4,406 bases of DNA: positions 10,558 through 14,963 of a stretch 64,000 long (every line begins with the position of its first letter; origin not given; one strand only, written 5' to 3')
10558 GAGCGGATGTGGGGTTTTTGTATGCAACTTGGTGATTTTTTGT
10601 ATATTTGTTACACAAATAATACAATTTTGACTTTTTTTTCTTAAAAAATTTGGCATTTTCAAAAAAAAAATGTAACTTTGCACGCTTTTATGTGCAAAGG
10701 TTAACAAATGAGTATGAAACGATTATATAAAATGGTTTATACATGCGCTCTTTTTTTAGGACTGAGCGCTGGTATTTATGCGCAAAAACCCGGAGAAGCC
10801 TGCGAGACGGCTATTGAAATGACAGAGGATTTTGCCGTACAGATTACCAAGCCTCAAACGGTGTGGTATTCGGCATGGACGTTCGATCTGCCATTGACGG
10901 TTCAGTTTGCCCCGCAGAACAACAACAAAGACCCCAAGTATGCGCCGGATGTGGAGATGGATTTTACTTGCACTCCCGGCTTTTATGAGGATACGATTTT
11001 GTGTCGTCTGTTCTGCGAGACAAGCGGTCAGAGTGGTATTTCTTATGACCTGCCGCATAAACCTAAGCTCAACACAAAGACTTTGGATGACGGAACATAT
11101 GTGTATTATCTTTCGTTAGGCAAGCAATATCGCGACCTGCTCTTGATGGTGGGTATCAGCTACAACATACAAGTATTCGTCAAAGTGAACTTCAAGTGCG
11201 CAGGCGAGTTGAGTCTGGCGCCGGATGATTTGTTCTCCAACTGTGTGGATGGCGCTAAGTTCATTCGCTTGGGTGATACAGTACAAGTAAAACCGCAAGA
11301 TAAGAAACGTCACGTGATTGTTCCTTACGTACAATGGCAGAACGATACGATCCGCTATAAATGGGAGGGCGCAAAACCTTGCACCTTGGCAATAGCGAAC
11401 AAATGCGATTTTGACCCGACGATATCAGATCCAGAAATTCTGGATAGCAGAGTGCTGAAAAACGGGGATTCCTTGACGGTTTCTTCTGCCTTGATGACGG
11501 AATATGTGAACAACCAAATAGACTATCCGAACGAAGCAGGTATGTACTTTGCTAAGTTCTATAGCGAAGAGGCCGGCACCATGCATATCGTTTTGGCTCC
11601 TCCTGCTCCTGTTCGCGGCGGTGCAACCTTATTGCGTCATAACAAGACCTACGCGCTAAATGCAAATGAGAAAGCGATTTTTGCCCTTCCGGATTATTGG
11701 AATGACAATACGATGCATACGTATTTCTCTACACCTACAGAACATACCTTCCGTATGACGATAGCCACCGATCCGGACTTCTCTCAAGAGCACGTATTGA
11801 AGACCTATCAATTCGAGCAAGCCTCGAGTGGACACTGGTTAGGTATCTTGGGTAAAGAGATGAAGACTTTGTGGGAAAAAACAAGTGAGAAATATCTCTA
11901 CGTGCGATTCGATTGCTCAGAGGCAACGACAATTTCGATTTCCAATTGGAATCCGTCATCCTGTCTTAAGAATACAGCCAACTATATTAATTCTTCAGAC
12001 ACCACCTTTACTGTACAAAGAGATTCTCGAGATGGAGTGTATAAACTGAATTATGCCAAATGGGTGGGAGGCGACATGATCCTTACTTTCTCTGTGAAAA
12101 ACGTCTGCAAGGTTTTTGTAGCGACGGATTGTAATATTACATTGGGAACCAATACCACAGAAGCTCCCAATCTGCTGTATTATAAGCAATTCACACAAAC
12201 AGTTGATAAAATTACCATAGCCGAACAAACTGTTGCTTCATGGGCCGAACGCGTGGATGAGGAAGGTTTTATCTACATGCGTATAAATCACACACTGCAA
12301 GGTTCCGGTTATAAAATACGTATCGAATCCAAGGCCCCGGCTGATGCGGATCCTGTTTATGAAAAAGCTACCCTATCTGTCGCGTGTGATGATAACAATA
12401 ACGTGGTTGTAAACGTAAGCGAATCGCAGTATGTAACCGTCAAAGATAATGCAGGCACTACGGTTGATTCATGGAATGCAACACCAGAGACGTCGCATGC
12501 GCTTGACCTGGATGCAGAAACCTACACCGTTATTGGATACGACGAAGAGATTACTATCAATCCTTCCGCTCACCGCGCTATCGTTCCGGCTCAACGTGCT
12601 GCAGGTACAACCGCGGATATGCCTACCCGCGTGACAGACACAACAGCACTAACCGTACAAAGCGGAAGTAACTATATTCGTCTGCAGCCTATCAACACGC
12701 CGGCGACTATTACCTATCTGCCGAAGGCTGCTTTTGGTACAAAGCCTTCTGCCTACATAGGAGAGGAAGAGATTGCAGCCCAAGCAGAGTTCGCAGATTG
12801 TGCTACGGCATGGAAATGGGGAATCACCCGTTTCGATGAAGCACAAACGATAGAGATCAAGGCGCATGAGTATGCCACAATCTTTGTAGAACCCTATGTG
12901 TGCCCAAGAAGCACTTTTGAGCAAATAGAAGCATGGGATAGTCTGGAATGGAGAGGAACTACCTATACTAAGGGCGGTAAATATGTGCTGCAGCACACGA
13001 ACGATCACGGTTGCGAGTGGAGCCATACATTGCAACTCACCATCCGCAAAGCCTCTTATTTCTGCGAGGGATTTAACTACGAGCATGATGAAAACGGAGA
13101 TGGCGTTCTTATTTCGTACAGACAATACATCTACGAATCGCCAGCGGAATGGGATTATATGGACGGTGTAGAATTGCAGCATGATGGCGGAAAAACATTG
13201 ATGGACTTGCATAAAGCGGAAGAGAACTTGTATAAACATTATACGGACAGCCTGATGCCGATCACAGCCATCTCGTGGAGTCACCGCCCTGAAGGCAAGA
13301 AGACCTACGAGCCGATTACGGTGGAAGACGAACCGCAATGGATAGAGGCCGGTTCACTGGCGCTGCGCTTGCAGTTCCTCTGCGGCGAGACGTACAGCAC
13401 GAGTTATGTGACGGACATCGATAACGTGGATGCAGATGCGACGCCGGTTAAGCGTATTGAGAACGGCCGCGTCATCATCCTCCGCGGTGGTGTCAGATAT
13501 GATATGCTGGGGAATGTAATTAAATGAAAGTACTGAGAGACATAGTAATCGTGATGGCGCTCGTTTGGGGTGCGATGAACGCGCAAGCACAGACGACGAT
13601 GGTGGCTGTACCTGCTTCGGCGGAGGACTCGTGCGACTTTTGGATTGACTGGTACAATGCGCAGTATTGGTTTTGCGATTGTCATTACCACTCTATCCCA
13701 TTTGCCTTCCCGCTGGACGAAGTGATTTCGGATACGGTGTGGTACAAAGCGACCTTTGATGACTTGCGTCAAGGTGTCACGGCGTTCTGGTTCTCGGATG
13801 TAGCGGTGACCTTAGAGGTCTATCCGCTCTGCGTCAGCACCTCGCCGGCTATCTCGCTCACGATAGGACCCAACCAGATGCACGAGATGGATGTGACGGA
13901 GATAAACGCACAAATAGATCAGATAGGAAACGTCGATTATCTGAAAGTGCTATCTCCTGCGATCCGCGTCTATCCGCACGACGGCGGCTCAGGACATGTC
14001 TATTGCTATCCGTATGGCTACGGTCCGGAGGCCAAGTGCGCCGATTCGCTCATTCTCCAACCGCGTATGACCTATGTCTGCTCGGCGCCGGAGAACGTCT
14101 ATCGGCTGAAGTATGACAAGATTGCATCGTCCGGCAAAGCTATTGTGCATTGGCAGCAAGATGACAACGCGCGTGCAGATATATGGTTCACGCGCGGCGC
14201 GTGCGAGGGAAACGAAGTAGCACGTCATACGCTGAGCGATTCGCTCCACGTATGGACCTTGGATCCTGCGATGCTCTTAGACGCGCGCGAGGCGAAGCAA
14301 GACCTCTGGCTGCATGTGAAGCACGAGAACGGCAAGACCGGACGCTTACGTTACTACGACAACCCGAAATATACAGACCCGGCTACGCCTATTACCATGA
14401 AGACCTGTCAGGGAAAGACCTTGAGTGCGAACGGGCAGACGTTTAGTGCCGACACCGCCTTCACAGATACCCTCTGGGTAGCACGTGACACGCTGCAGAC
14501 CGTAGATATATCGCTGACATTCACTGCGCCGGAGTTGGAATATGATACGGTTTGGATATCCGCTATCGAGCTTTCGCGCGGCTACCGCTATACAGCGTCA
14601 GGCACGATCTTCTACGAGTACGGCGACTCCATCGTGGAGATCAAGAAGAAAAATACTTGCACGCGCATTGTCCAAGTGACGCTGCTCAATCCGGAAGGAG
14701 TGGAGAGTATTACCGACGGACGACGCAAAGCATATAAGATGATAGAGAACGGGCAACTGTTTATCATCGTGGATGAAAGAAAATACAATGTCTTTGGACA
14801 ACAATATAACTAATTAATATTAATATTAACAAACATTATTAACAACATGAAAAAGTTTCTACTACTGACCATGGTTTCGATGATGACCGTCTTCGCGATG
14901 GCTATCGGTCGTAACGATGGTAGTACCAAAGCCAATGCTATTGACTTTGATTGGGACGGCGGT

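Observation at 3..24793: About 25 kb same-strand locus: five giant or large secreted proteins plus a dedicated OM barrel, ending in a PorW/SprE-like T9SS gene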

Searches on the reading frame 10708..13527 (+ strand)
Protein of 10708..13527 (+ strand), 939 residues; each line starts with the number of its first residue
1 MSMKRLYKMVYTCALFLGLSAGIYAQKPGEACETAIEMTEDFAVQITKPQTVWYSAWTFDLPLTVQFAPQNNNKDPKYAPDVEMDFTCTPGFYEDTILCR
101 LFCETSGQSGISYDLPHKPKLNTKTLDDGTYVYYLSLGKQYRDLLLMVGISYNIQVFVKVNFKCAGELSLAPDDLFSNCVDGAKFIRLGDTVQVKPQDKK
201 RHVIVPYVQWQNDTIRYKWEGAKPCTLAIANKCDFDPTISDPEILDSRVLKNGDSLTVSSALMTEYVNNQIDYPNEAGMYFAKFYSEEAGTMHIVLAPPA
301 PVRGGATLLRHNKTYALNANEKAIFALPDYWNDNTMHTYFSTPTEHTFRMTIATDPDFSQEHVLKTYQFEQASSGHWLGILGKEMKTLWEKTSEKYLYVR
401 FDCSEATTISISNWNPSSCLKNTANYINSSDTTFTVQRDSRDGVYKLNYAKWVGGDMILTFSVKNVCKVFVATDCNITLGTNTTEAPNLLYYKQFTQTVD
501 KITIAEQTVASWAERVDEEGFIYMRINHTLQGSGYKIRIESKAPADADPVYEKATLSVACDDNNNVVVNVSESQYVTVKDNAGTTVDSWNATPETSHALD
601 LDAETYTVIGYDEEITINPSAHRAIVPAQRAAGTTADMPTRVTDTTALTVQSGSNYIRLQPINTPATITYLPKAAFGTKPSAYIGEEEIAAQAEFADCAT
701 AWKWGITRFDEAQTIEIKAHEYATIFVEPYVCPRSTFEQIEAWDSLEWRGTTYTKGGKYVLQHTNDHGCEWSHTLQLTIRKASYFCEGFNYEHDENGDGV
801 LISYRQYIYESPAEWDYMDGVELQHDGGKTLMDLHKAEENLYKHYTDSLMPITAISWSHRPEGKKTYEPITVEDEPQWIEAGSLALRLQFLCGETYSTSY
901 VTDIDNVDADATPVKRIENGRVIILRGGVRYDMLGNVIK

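Call 3: search_protein_families(library=pfam, proteins=[window:10708-13527:+], max_evalue=0.01)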
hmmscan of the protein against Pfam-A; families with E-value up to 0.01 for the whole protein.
window:10708-13527:+ (939 aa): 0 families

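Call 4: search_protein_families(library=ncbifam, proteins=[window:10708-13527:+], max_evalue=0.01)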
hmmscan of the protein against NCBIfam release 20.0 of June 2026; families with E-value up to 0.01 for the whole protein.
window:10708-13527:+ (939 aa): 0 families

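Call 99: search_solved_structures(query=window:10708-13524:+, max_evalue=0.01)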
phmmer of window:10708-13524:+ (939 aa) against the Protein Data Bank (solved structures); distinct sequences matched with E-value up to 0.01: 0.

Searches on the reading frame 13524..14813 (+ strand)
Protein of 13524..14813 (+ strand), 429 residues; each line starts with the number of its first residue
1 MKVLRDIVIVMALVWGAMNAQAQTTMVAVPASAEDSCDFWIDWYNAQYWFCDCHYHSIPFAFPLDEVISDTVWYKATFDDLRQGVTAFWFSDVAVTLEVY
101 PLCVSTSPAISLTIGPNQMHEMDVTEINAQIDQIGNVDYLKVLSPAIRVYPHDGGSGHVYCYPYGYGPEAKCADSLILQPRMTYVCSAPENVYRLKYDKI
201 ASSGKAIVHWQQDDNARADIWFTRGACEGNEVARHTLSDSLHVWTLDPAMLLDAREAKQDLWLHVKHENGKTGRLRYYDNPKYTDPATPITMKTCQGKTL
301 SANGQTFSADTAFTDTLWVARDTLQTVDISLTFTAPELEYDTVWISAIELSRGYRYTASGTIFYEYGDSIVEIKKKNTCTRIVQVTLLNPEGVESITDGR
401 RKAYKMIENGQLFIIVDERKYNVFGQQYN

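Call 3: search_protein_families(library=pfam, proteins=[window:13524-14813:+], max_evalue=0.01)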
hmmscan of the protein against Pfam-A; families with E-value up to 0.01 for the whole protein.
window:13524-14813:+ (429 aa): 0 families

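Call 4: search_protein_families(library=ncbifam, proteins=[window:13524-14813:+], max_evalue=0.01)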
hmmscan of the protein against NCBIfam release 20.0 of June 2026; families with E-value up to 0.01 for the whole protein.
window:13524-14813:+ (429 aa): 0 families

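Call 62: find_homologous_proteins(query=window:13524-14810:+)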
Query window:13524-14810:+ (429 aa): 66 proteins with E <= 0.001 among 2082 candidates.
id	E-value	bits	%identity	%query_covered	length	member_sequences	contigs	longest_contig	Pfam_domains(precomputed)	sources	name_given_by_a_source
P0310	7.6e-287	969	96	100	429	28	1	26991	-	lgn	-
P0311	1.1e-222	757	74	99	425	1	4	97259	-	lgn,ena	-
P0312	7.3e-155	534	53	99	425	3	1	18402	-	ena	-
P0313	8.6e-154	530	40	91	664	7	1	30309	-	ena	-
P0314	6.2e-143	495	53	95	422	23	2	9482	-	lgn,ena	-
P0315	8.0e-143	494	50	98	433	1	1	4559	-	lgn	-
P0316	3.1e-142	492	50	99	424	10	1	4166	-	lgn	-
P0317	3.7e-141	489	51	96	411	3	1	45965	-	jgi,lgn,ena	-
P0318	7.9e-141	488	50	99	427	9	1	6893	-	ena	-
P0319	1.5e-140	487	54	91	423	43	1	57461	-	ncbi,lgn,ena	-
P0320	2.7e-139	483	51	98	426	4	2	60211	-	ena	-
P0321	3.0e-139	482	52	91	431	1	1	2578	-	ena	-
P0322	4.4e-139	482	51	99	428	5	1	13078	-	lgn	-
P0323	2.9e-138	479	49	99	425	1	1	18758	-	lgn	-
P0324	3.2e-138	479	49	100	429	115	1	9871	-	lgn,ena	-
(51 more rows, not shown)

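Call 74: predict_structure(alignment_id=A4)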
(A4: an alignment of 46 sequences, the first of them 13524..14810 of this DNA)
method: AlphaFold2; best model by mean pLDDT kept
length: 429 residues; sequences in the alignment: 46
mean_pLDDT: 88.8   pTM: 0.72
mean pLDDT of the five models: 88.8, 88.2, 87.4, 86.7, 85.5
residues with pLDDT >= 90: 302; 70-90: 88; 50-70: 25; < 50: 14
segments of 3 or more residues with pLDDT < 50: 22-31, 396-398
pLDDT, mean of each block of 10 residues (from residue 1): 72 65 46 73 91 93 94 93 93 95 91 93 90 77 90 94 94 95 95 97 97 93 97 96 97 98 97 96 96 96 94 95 95 96 90 93 95 93 93 51 69 81 83
secondary structure, 60 per line:
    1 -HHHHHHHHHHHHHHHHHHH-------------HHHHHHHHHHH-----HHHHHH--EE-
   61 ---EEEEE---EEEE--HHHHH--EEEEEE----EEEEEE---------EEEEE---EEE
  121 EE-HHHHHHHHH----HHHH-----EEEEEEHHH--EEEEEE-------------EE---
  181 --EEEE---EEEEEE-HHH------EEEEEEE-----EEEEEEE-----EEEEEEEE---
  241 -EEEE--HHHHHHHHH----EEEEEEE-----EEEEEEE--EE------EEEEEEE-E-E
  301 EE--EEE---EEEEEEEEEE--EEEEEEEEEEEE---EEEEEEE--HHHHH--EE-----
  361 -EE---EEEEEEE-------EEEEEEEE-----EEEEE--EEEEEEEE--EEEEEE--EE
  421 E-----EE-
elements in order: H2-20 H34-44 H50-55 E64-68 E72-75 H78-82 E85-90 E95-100 E110-114 E118-122 H124-132 H137-140 E146-151 E157-162 E183-186 E190-195 E206-212 E218-224 E230-237 E242-245 H248-256 E261-267 E273-279 E290-296 E300-302 E305-307 E311-320 E323-334 E338-344 H347-351 E367-373 E381-388 E394-398 E401-408 E411-416 E419-421
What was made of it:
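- On Short CTD (P. intermedia type) (tails of g1-g4): g4 model: strands 401-408, 411-416 and 419-421, pLDDT 69-83, behind a low-confidence hinge (call 74)
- The g4 model gives a 3-strand meander behind a hinge (call 74). The tail is a hinge-separated mini-meander (call 74).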

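Call 76: fold_search(model_id=the predicted structure, library=pdb)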
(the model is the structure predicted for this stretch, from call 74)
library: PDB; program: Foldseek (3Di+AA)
matches with E <= 10: 1354; with E <= 0.001: 36
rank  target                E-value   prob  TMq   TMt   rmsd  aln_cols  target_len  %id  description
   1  9l8n_A                1.0e-06  1.00  0.17  0.13  17.1       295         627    8  Structure of SID-1 (released 2026-01-21)
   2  8xbs_A                2.3e-06  1.00  0.17  0.12  18.4       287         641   10  C. elegans apo-SID1 structure (released 2024-06-05)
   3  8xc1_A                2.4e-06  1.00  0.17  0.12  18.2       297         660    9  C. elegans SID1 in complex with dsRNA (released 2024-06-05)
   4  8hip_A                3.0e-06  1.00  0.18  0.12  18.0       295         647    8  dsRNA transporter (released 2023-11-29)
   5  9l8m_A                5.5e-06  1.00  0.17  0.12  18.6       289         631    9  Structure of SID-1 in complex with dsRNA (released 2026-01-21)
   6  8k10_A                8.5e-06  1.00  0.19  0.15  16.9       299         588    9  SID1 transmembrane family member 2 (released 2024-07-10)
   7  5iku                  1.0e-05  1.00  0.18  0.31  10.9       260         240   11  Crystal structure of the Hathewaya histolytica ColG tandem collagen-binding domain s3as3b in the presence of calcium at  (released 2017-03-15)
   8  9euv                  1.0e-05  0.95  0.16  0.04  21.1       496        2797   10  Lymphostatin, conformation 1 (composite structure) (released 2025-04-09)
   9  8k11_A                1.1e-05  1.00  0.20  0.30  16.8       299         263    8  SID1 transmembrane family member 2 (released 2024-07-10)
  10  9m8u_A                2.3e-05  1.00  0.19  0.13  19.5       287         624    8  Cryo-EM structure of human SIDT1 (released 2026-03-18)
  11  8hke_A                3.4e-05  1.00  0.17  0.12  17.9       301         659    9  dsRNA transporter (released 2023-11-29)
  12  4h3w_B                4.0e-05  0.90  0.12  0.16  19.3       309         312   11  Crystal structure of a putative secreted protein (BDI_1231) from Parabacteroides distasonis ATCC 8503 at 2.00 A resolu (released 2012-11-14)
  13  6fzv_D                4.3e-05  0.99  0.16  0.25  16.8       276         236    9  Crystal structure of the metalloproteinase enhancer PCPE-1 bound to the procollagen C propeptide trimer (short) (released 2018-07-04)
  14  9euw                  4.5e-05  0.60  0.12  0.04  21.3       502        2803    9  Lymphostatin, conformation 2 (composite structure) (released 2025-04-09)
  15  4h3w_A                6.3e-05  0.89  0.12  0.15  19.2       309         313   11  Crystal structure of a putative secreted protein (BDI_1231) from Parabacteroides distasonis ATCC 8503 at 2.00 A resolu (released 2012-11-14)
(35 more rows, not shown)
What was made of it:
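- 13524..14813 (+): g4: 429 aa with a signal peptide. A stack of beta-sandwich/jelly-roll domains, with the tail at 14730-14810 modelled as a 3-strand beta-meander behind a hinge. calls 62, 74, 76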

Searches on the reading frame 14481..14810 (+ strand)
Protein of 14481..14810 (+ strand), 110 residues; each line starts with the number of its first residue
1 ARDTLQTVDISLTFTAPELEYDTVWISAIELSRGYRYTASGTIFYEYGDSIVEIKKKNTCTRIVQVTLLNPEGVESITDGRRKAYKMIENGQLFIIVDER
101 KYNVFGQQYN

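Call 15: search_protein_families(library=ncbifam, proteins=[window:14481-14810:+], max_evalue=10)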
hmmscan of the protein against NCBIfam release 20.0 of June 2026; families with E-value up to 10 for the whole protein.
seq(110 aa): 0 families

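Call 16: search_protein_families(library=pfam, proteins=[window:14481-14810:+], max_evalue=10)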
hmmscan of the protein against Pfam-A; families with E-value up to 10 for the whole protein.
seq(110 aa): 2 families
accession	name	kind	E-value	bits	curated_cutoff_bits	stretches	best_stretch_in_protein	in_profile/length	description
PF09865.15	DUF2092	-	0.0098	15.7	21.2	1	48-106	26-83/212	Predicted periplasmic protein (DUF2092)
PF24387.1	AEP-like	-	0.2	11.9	27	1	30-90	62-115/133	Archaeo-eukaryotic primase 1D-like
